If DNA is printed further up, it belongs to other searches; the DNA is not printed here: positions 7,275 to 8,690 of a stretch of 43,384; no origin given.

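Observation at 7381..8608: AT-rich O-antigen acyltransferase moron between lysis genes and tailspike, with its own terminator inside the tailspike 3' end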

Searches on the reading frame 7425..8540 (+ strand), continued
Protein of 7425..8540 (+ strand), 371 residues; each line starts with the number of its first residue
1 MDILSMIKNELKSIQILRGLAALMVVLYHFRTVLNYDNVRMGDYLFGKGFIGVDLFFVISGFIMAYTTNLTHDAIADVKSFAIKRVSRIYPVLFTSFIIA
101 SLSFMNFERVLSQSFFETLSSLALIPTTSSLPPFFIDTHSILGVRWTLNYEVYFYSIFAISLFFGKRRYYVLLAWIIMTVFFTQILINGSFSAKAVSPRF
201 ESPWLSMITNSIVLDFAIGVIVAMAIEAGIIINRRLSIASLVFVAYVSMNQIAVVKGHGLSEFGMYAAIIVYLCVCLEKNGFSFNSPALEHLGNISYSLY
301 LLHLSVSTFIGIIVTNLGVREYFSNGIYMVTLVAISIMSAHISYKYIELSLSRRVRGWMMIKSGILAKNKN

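Call 43: find_encoding_contigs(protein=P0003, flank=8000, max_places=4)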
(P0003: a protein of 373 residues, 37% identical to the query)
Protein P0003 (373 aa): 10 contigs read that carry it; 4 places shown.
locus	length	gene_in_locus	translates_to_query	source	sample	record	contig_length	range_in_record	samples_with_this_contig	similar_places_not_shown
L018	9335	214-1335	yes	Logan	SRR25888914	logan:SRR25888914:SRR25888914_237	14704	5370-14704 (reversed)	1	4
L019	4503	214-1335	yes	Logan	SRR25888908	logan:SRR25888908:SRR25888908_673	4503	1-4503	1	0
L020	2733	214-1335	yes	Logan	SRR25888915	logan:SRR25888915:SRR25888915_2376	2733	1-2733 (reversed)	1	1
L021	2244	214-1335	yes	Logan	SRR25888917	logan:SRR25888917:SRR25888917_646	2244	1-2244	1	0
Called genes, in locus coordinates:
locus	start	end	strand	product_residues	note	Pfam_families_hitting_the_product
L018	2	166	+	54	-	?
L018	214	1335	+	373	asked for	PF01757:Acyl_transf_3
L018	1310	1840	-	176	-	PF02413:Caudo_TAP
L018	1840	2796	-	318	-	PF21446:Gp34_trimer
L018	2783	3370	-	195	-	PF10076:Phage_Mu_Gp48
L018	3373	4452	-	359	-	PF04865:Baseplate_J, PF26078:Baseplate_J_M, PF26079:Baseplate_J_C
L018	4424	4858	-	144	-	PF07409:GP46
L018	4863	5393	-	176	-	PF06890:Phage_Mu_Gp45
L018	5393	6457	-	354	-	PF21683:GpP-like_1st, PF22255:Gp44-like_2nd, PF22630:NMB1110_3rd (weak), PF21929:GpP_4th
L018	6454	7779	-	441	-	PF07157:DNA_circ_N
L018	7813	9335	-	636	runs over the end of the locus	PF10145:PhageMin_Tail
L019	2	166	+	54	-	?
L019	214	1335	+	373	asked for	PF01757:Acyl_transf_3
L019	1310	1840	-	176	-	PF02413:Caudo_TAP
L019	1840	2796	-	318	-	PF21446:Gp34_trimer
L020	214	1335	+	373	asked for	PF01757:Acyl_transf_3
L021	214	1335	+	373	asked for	PF01757:Acyl_transf_3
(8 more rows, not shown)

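Call 50: search_protein_families(library=ncbifam, proteins=[window:7425-8540:+], max_evalue=0.01)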
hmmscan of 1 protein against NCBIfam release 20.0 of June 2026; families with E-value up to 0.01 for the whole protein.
window:7425-8540:+ (371 aa): 1 family
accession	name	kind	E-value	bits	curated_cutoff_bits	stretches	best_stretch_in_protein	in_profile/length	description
NF003014.0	PRK03854.1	equivalog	0.0039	16.4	338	1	230-344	248-357/386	glucans biosynthesis protein MdoC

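Call 51: search_protein_families(library=phrogs, proteins=[window:7425-8540:+], max_evalue=0.001)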
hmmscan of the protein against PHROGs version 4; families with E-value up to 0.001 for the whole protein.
window:7425-8540:+ (371 aa): 3 families
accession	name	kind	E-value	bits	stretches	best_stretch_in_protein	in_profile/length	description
phrog_3333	-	other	4.4e-61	207.9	1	8-357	3-360/372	O-acetyltransferase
phrog_6705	-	moron, auxiliary metabolic gene and host takeover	1.8e-10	40.8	1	13-355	11-344/647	O-antigen acetylase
phrog_13818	-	unknown function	3.7e-08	34.4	1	251-348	36-132/164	-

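Call 58: get_annotated_region(hit=H11, flank=4500)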
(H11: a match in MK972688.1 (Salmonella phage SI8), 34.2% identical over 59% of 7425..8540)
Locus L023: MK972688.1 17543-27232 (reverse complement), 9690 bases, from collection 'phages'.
description: Salmonella phage SI8, complete genome.
organism: Salmonella phage SI8 (NCBI taxid 2592213)
taxonomy: Viruses; Duplodnaviria; Heunggongvirae; Uroviricota; Caudoviricetes; Lederbergvirus
host: Salmonella sp.; source: irrigation water; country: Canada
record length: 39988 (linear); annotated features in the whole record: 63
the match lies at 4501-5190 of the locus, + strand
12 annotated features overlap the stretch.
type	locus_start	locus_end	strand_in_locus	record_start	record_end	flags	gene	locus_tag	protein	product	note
CDS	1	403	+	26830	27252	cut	-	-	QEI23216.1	EaD protein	-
CDS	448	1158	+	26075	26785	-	-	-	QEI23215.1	hypothetical protein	-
CDS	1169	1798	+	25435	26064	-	-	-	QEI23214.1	EaA protein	-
CDS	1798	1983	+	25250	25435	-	-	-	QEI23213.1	hypothetical protein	-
CDS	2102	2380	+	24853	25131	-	-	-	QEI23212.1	hypothetical protein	-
CDS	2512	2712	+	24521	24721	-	-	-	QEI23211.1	hypothetical protein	-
CDS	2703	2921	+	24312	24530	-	-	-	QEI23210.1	excisionase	-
CDS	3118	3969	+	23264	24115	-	-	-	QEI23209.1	mobile element protein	-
CDS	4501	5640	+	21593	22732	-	-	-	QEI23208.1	exopolysaccharide production protein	exopolysaccharide production protein ExoZ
CDS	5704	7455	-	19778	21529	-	-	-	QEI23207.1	tail fibers protein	-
CDS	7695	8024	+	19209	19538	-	-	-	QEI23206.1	hypothetical protein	-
CDS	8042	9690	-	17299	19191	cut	-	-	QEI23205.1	DNA transfer protein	-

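Call 59: get_annotated_region(hit=H5, flank=3500)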
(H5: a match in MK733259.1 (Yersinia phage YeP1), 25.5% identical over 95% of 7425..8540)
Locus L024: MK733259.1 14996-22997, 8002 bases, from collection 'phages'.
description: Yersinia phage YeP1, complete genome.
organism: Yersinia phage YeP1 (NCBI taxid 2562809)
taxonomy: Viruses; Duplodnaviria; Heunggongvirae; Uroviricota; Caudoviricetes
host: Yersinia enterocolitica BJ2014-1008329276; source: -; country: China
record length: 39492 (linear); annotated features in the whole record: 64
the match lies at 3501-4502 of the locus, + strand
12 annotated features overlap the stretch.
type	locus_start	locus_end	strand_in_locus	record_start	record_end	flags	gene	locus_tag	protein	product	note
CDS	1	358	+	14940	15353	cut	-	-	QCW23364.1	hypothetical protein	Bacteriophage protein GP46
CDS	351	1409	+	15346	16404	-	-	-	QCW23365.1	putative protein JayE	putative protein JayE from lambdoid prophage e14 region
CDS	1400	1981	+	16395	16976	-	-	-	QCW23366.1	hypothetical protein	Uncharacterized protein YmfQ in lambdoid prophage e14 region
CDS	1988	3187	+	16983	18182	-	-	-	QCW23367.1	tail fiber protein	-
CDS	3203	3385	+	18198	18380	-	-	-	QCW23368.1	hypothetical protein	-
CDS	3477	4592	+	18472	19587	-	-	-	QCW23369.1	hypothetical protein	-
CDS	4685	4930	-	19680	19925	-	-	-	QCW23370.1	DNA-damage-inducible protein I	-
CDS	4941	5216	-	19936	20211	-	-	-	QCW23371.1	hypothetical protein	-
CDS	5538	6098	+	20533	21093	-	-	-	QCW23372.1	hypothetical protein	hypothetical protein; Some similarities with unknown protein of Photorhabdus and with bacteriophage protein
CDS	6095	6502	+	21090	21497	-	-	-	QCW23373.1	hypothetical protein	-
CDS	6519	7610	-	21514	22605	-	-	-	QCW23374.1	integrase family protein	-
CDS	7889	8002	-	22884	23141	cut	-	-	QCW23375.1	hypothetical protein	-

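Call 61: search_protein_families(library=padloc, proteins=[window:7425-8540:+], max_evalue=0.001)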
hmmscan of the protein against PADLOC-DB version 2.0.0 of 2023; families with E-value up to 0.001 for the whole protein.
window:7425-8540:+ (371 aa): 0 families

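Call 71: predict_structure(alignment_id=A4)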
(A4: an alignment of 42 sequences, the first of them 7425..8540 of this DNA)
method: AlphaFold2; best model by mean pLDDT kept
length: 371 residues; sequences in the alignment: 42
mean_pLDDT: 86.1   pTM: 0.88
mean pLDDT of the five models: 86.1, 85.9, 85.7, 84.1, 83.5
residues with pLDDT >= 90: 187; 70-90: 140; 50-70: 37; < 50: 7
segments of 3 or more residues with pLDDT < 50: 1-7
pLDDT, mean of each block of 10 residues (from residue 1): 49 96 93 86 80 92 93 94 93 86 70 76 79 62 76 95 96 94 87 72 88 94 95 88 82 66 89 95 95 95 89 89 85 96 95 94 86 56
secondary structure, 60 per line:
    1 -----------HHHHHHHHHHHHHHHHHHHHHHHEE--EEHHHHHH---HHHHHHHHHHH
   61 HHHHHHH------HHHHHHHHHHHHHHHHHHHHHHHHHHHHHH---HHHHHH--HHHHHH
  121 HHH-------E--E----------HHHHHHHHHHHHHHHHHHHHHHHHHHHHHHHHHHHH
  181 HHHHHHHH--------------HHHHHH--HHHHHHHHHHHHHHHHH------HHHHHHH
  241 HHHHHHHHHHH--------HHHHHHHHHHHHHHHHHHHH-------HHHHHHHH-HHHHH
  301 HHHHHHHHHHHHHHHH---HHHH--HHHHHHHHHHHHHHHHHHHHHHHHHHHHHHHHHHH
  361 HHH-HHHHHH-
elements in order: H12-34 H41-46 H50-67 H74-103 H107-112 H115-123 H145-188 H203-208 H211-227 H234-251 H260-279 H287-294 H296-316 H320-323 H326-363 H365-370

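Call 74: fold_search(model_id=the predicted structure, library=pdb)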
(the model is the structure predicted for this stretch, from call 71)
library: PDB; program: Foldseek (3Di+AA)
matches with E <= 10: 357; with E <= 0.001: 0
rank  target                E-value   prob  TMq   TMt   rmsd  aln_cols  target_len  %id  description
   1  9r2g_A                2.2e-01  0.16  0.16  0.16  20.3       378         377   13  Cytochrome bd II oxidase qOR-2 type from Mycobacterium smegmatis (released 2026-03-04)
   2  4iu8_A                2.4e-01  0.23  0.20  0.18  21.8       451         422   11  Crystal structure of a membrane transporter (selenomethionine derivative) (released 2013-04-17)
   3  4u4v                  2.7e-01  0.23  0.20  0.18  19.3       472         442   11  Structure of a nitrate/nitrite antiporter NarK in apo inward-open state (released 2015-07-15)
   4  9b3o                  2.9e-01  0.14  0.16  0.17  21.3       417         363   12  NorA in inward-occluded conformation (NorA-BRIL fusion) (released 2024-12-11)
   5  28vj_B                3.0e-01  0.10  0.14  0.14  20.6       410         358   13  NorA bound to miniprotein I-23 (released 2026-04-08)
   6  9b3l                  3.5e-01  0.14  0.17  0.18  20.9       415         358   12  NorA in occluded conformation (NorA-BRIL fusion) (released 2024-12-11)
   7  4jr9_A                4.2e-01  0.11  0.15  0.15  22.9       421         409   11  Crystal structure of nitrate/nitrite exchanger NarK (released 2013-05-15)
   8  9a52_A                4.3e-01  0.11  0.14  0.13  23.3       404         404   12  Integrative model of YCSG-FABL by crosslinking MS and deep learning (released 2024-09-18)
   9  5k2b                  4.5e-01  0.12  0.15  0.14  28.6       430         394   11  2.5 angstrom A2a adenosine receptor structure with MR phasing using XFEL data (released 2016-09-21)
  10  8ttg_A                4.9e-01  0.13  0.18  0.18  19.6       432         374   13  NorA single mutant - E222Q at pH 7.5 (released 2024-05-29)
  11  8thr                  5.1e-01  0.16  0.20  0.20  18.7       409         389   14  Structure of the human vesicular monoamine transporter 2 (VMAT2) bound to tetrabenazine in an occluded conformation (released 2023-10-25)
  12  6hcl_B                5.5e-01  0.10  0.15  0.16  19.2       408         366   11  Crystal structure of a MFS transporter with Ligand at 2.69 Angstroem resolution (released 2019-07-03)
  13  8tgk_B                5.8e-01  0.14  0.19  0.19  17.4       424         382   14  VMAT1 dimer with histamine and reserpine (released 2024-03-20)
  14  8tgj_B                6.0e-01  0.20  0.22  0.21  18.3       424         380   10  VMAT1 dimer in unbound form and with reserpine (released 2024-03-20)
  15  8tgn_A                6.0e-01  0.12  0.19  0.18  18.5       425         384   13  VMAT1 dimer with serotonin and reserpine (released 2024-03-20)
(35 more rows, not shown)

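Call 75: fold_search(model_id=the predicted structure, library=viral)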
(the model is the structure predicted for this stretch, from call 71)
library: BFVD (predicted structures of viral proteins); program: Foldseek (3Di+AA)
matches with E <= 10: 119; with E <= 0.001: 1
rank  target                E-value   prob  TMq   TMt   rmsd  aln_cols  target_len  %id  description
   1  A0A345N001            2.0e-06  1.00  0.58  0.36   8.0       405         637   16  (no name in the UniProt tables at hand)
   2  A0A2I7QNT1            6.3e-02  0.25  0.15  0.14  23.0       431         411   12  (no name in the UniProt tables at hand)
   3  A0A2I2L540            4.1e-01  0.09  0.14  0.14  19.2       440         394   14  Transport protein (MFS general substrate transporter) [Orpheovirus IHUMI-LCC2]
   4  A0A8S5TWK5            5.5e-01  0.08  0.12  0.09  30.5       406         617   12  Minor tail protein [Siphoviridae sp. ctcx61]
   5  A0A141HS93            6.2e-01  0.09  0.13  0.07  25.5       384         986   12  (no name in the UniProt tables at hand)
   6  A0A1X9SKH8            7.6e-01  0.11  0.17  0.17  16.8       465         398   13  Amino acid permease/ SLC12A domain-containing protein [Sulfolobus islandicus rod-shaped virus 11]
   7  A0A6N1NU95            7.9e-01  0.11  0.19  0.19  17.5       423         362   10  Uncharacterized protein [Tupanvirus soda lake]
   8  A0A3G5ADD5            1.1e+00  0.06  0.13  0.13  20.4       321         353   12  Uncharacterized protein [Hyperionvirus sp.]
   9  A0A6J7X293            1.2e+00  0.07  0.14  0.11  28.3       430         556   13  Caudovirus, tape measure, N-terminal [uncultured Caudovirales phage]
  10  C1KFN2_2              1.2e+00  0.04  0.10  0.04  29.1       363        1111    8  Putative tail fibre protein [Lactobacillus phage Lb338-1]
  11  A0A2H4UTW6            1.3e+00  0.10  0.18  0.19  18.8       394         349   12  Uncharacterized protein [Bodo saltans virus]
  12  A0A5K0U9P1            1.5e+00  0.07  0.15  0.13  33.7       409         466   11  Uncharacterized protein [Yasminevirus sp. GU-2018]
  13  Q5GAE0                1.6e+00  0.04  0.09  0.04  34.0       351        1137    9  Methyl-accepting transducer domain-containing protein [Grouper iridovirus]
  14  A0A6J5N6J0            1.6e+00  0.04  0.11  0.09  22.8       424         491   10  Uncharacterized protein [uncultured Caudovirales phage]
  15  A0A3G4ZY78            2.1e+00  0.06  0.14  0.15  19.6       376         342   12  Transmembrane protein 184C-like protein (Fragment) [Edafosvirus sp.]
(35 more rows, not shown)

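Call 82: search_protein_families(library=pfam, proteins=[L023:4501-5640:+, L018:214-1335:+], max_evalue=0.001)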
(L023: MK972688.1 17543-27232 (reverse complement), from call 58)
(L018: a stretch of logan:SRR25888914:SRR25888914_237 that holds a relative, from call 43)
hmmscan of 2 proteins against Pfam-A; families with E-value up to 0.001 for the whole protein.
L023:4501-5640:+ (379 aa): 1 family
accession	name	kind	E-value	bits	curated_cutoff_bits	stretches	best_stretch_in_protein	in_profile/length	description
PF01757.29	Acyl_transf_3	-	7.6e-29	101.2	31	1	7-355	2-324/326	Acyltransferase domain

L018:214-1335:+ (373 aa): 1 family
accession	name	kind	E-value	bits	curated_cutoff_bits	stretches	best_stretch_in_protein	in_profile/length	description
PF01757.29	Acyl_transf_3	-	3.6e-24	85.9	31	1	7-338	2-323/326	Acyltransferase domain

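Call 83: search_protein_families(library=phrogs, proteins=[L023:4501-5640:+, L018:214-1335:+], max_evalue=0.00001)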
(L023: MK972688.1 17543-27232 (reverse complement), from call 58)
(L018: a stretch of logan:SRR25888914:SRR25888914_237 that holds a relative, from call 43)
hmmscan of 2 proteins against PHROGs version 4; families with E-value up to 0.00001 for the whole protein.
L023:4501-5640:+ (379 aa): 3 families
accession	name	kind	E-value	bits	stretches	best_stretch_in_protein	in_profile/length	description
phrog_3333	-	other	1.6e-99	334.4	1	1-376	1-367/372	O-acetyltransferase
phrog_13818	-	unknown function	1.1e-16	62.1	1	227-374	1-146/164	-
phrog_6705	-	moron, auxiliary metabolic gene and host takeover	1.3e-15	57.7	2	9-191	12-183/647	O-antigen acetylase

L018:214-1335:+ (373 aa): 2 families
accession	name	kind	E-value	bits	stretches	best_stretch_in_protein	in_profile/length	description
phrog_3333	-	other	1.6e-67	229.1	1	1-357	1-364/372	O-acetyltransferase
phrog_6705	-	moron, auxiliary metabolic gene and host takeover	4.9e-20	72.4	1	9-359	12-352/647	O-antigen acetylase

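Call 88: list_cluster_members(proteins=[window:7425-8540:+, window:8542-10869:-])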
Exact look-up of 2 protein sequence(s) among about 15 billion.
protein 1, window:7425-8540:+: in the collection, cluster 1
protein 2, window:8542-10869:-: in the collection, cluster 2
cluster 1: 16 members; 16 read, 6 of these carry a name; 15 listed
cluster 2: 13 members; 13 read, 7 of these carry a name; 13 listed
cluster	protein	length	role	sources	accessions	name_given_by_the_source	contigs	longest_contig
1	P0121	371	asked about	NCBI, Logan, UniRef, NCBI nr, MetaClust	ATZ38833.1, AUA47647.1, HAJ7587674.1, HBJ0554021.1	TPA: acyltransferase [Escherichia coli] | acyltransferase family protein n=3 Tax=Escherichia coli TaxID=562 RepID=UPI0007A5BBE7 | acyltransferase [Escherichia coli]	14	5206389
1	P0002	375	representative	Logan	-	-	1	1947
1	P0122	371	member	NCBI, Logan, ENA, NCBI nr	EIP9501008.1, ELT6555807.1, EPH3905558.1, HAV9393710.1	acyltransferase [Escherichia coli]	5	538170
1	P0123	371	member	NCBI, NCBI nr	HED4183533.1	TPA: acyltransferase [Enterobacter mori] | acyltransferase [Enterobacter mori]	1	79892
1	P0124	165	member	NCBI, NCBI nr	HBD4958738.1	TPA: acyltransferase [Escherichia coli] | acyltransferase [Escherichia coli]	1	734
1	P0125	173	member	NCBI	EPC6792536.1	acyltransferase family protein, partial [Escherichia coli H30]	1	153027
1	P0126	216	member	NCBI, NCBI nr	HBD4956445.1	TPA: acyltransferase, partial [Escherichia coli] | acyltransferase [Escherichia coli]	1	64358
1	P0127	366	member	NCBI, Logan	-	-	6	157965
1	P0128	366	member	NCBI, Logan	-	-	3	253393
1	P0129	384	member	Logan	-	-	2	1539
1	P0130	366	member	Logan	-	-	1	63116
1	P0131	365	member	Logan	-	-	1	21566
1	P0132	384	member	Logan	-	-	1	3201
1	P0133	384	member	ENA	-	-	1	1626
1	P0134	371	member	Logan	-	-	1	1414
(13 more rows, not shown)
